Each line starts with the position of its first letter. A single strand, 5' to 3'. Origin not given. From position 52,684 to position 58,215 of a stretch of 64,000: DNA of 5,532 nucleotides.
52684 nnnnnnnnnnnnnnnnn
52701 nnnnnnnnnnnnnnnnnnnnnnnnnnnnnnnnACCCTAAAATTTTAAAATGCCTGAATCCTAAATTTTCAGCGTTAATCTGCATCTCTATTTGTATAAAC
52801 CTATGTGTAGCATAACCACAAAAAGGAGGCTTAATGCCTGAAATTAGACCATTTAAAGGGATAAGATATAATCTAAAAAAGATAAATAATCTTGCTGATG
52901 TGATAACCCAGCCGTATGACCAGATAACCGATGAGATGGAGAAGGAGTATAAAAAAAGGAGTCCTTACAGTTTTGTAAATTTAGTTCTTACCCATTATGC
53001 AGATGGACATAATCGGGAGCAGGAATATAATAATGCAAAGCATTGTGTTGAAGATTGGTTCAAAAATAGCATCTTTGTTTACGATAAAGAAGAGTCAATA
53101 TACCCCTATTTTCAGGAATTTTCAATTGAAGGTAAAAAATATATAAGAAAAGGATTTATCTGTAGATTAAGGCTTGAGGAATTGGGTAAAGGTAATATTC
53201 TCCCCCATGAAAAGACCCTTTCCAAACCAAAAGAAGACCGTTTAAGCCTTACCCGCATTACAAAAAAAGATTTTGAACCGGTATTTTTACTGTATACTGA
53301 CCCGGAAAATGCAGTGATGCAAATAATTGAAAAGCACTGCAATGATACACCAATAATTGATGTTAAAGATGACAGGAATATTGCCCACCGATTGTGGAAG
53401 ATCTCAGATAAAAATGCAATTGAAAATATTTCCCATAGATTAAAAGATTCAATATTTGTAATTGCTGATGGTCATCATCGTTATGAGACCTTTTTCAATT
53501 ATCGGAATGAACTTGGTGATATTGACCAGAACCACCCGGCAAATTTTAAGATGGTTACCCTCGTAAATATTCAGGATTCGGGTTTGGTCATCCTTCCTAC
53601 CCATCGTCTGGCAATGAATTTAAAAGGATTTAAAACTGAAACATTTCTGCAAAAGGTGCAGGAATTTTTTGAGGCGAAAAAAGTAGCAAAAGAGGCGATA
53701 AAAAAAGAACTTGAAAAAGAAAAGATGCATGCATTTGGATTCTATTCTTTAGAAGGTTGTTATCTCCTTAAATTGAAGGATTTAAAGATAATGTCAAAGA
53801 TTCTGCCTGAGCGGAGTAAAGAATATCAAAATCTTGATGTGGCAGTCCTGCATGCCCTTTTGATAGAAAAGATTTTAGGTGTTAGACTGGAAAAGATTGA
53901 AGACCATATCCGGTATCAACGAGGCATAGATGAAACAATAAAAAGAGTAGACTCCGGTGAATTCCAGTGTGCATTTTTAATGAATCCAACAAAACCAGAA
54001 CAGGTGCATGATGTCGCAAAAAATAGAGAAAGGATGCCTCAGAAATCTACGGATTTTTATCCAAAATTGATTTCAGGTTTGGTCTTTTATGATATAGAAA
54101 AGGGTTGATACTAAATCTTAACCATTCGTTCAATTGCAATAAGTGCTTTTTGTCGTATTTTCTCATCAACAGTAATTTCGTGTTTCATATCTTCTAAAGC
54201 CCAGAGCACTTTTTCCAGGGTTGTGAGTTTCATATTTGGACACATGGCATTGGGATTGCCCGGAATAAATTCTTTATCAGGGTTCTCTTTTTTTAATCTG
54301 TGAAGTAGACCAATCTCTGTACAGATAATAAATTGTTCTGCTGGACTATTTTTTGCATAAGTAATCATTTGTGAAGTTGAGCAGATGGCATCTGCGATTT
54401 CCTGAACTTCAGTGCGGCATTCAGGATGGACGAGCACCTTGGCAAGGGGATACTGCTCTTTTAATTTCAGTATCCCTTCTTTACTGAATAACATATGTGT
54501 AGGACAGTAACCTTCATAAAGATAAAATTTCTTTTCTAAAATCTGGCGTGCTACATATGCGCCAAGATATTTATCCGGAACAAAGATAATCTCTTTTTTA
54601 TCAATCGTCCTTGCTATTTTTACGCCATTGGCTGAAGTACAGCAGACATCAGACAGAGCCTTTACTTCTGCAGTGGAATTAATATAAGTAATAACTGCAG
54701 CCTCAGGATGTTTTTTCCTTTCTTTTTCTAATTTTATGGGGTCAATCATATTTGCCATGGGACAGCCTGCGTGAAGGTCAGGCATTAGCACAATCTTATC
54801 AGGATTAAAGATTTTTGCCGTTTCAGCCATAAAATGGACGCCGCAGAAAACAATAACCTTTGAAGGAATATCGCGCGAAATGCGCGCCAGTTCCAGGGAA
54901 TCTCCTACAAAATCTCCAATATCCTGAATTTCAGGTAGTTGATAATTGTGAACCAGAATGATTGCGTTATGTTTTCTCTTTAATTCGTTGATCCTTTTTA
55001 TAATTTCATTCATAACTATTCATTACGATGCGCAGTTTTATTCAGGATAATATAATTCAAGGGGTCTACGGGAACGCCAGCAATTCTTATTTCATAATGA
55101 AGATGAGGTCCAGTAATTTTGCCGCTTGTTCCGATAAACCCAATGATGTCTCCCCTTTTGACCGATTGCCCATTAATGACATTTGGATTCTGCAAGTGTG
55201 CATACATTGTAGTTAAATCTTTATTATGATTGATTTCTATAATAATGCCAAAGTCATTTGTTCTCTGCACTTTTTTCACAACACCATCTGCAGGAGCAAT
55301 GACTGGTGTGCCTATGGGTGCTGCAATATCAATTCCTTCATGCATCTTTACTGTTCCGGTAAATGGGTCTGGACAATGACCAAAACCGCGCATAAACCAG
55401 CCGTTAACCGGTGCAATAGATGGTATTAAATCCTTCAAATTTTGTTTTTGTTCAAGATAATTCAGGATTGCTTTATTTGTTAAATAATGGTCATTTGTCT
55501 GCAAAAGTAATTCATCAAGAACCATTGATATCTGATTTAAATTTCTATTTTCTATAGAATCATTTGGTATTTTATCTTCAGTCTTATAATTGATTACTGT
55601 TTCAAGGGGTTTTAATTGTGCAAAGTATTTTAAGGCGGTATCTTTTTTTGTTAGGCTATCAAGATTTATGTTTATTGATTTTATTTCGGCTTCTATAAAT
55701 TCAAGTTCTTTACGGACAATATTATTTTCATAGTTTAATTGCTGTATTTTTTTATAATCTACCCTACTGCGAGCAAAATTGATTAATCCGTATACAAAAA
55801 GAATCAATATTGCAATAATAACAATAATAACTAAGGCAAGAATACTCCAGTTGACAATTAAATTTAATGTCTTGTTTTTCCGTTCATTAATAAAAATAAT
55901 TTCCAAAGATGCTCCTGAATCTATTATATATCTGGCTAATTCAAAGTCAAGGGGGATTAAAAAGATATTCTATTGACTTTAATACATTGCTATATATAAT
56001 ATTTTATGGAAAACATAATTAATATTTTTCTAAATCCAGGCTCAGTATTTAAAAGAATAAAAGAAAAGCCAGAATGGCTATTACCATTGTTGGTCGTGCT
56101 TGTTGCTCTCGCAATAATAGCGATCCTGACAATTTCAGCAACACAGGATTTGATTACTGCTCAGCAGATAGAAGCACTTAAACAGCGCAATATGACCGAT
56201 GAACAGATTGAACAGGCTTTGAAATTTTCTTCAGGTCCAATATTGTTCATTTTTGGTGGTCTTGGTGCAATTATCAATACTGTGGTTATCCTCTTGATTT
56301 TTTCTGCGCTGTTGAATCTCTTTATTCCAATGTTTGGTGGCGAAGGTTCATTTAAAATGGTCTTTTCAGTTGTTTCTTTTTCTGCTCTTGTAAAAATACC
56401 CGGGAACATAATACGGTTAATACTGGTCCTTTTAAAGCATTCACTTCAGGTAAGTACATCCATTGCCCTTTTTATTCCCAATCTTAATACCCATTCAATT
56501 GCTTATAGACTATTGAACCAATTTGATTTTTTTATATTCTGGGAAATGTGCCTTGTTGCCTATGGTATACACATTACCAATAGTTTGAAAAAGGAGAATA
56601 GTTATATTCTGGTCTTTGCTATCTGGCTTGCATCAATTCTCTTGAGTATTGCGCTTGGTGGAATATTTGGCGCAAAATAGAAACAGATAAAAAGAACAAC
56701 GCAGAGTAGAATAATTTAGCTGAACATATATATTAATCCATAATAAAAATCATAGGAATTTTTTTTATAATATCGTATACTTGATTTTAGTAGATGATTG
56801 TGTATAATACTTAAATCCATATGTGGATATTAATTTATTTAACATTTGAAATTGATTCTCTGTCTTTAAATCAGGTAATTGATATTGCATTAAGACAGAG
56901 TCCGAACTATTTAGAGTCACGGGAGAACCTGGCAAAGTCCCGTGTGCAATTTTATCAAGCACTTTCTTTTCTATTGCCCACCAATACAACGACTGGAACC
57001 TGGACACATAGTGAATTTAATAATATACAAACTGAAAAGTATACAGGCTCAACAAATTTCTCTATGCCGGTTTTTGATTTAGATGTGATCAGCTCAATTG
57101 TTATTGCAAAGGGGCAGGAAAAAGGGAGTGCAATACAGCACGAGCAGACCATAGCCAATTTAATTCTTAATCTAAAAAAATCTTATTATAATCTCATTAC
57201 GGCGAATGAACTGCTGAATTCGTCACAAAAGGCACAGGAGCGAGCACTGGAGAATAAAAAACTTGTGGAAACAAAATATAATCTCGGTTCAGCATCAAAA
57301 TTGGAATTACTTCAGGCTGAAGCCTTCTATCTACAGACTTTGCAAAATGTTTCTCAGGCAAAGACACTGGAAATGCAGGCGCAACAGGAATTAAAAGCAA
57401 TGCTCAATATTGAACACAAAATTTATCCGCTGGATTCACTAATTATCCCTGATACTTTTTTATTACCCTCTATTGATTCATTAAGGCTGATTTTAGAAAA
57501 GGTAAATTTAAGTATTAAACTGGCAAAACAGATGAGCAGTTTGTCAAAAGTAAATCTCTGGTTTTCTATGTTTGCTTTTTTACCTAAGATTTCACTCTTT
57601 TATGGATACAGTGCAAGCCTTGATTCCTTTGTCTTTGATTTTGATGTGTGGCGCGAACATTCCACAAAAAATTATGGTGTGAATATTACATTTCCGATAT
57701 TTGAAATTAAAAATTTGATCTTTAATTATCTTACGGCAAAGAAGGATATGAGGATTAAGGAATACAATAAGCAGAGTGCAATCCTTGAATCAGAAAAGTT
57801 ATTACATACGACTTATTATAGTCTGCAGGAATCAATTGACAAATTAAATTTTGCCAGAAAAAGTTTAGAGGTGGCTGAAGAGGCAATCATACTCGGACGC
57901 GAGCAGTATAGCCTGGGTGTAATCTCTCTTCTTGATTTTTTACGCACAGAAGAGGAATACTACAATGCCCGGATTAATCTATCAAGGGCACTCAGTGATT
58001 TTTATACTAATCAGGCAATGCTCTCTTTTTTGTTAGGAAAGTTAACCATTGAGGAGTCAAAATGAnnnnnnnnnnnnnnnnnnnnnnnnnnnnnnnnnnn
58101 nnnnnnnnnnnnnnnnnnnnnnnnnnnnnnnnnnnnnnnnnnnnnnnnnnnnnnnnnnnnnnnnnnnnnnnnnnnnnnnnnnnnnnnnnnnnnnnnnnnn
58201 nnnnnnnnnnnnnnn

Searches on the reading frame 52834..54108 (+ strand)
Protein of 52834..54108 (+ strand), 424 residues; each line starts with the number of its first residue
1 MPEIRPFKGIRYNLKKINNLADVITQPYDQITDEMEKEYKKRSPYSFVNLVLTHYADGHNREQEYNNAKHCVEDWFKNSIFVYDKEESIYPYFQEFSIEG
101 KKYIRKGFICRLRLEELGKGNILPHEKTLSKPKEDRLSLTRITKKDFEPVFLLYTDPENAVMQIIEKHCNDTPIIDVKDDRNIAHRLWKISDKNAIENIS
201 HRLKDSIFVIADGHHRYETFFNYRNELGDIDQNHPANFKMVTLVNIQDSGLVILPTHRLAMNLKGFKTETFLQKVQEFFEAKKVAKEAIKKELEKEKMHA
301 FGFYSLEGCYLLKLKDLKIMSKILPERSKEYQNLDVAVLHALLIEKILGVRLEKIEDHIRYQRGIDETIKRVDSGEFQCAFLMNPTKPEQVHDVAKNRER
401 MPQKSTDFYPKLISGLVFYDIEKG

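Call 59: search_protein_families(library=pfam, proteins=[window:52834-54108:+], max_evalue=0.00001)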
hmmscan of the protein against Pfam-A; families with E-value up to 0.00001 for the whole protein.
window:52834-54108:+ (424 aa): 1 family
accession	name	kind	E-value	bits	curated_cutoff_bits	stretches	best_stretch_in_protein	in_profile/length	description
PF06245.16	DUF1015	-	3.8e-89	299.3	25.8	1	4-336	1-324/325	Protein of unknown function (DUF1015)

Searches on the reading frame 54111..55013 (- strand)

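Call 59: search_protein_families(library=pfam, proteins=[window:54111-55013:-], max_evalue=0.00001)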
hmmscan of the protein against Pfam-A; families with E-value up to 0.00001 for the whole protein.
window:54111-55013:- (300 aa): 1 family
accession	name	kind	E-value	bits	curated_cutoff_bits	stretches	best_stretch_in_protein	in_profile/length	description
PF02445.21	NadA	-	7.8e-124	413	27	1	6-298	1-294/295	Quinolinate synthetase A protein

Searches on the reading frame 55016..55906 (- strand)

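Call 59: search_protein_families(library=pfam, proteins=[window:55016-55906:-], max_evalue=0.00001)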
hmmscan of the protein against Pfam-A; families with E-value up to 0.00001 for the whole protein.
window:55016-55906:- (296 aa): 1 family
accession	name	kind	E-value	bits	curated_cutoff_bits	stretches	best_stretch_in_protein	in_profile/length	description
PF01551.29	Peptidase_M23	-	2e-31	108.4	28.7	1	187-282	1-96/96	Peptidase family M23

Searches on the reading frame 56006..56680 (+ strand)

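Call 19: search_protein_families(library=pfam, proteins=[window:56006-56680:+], max_evalue=0.001)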
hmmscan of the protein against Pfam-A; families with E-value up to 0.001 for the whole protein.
window:56006-56680:+ (224 aa): 1 family
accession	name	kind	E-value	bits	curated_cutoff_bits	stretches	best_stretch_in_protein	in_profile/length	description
PF04893.22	Yip1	-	1.2e-18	68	28.6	1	6-216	2-171/173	Yip1 domain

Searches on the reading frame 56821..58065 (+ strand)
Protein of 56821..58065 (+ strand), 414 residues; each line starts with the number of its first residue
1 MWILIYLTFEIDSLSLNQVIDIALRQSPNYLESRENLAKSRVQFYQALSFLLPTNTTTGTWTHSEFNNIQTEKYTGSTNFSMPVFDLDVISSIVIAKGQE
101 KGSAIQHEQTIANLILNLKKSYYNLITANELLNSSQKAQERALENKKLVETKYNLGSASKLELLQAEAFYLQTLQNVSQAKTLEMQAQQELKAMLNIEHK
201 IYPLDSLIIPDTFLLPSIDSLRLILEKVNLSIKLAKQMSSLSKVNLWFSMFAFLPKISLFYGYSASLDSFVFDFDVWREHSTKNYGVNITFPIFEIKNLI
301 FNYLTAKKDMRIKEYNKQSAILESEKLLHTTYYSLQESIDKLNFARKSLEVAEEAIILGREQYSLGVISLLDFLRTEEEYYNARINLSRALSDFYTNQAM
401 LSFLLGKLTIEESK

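Call 19: search_protein_families(library=pfam, proteins=[window:56821-58065:+], max_evalue=0.001)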
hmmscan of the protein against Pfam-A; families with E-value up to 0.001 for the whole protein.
window:56821-58065:+ (414 aa): 1 family
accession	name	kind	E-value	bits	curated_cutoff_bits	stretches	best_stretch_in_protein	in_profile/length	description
PF02321.23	OEP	-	6.2e-45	153.7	22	2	224-406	8-187/187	Outer membrane efflux protein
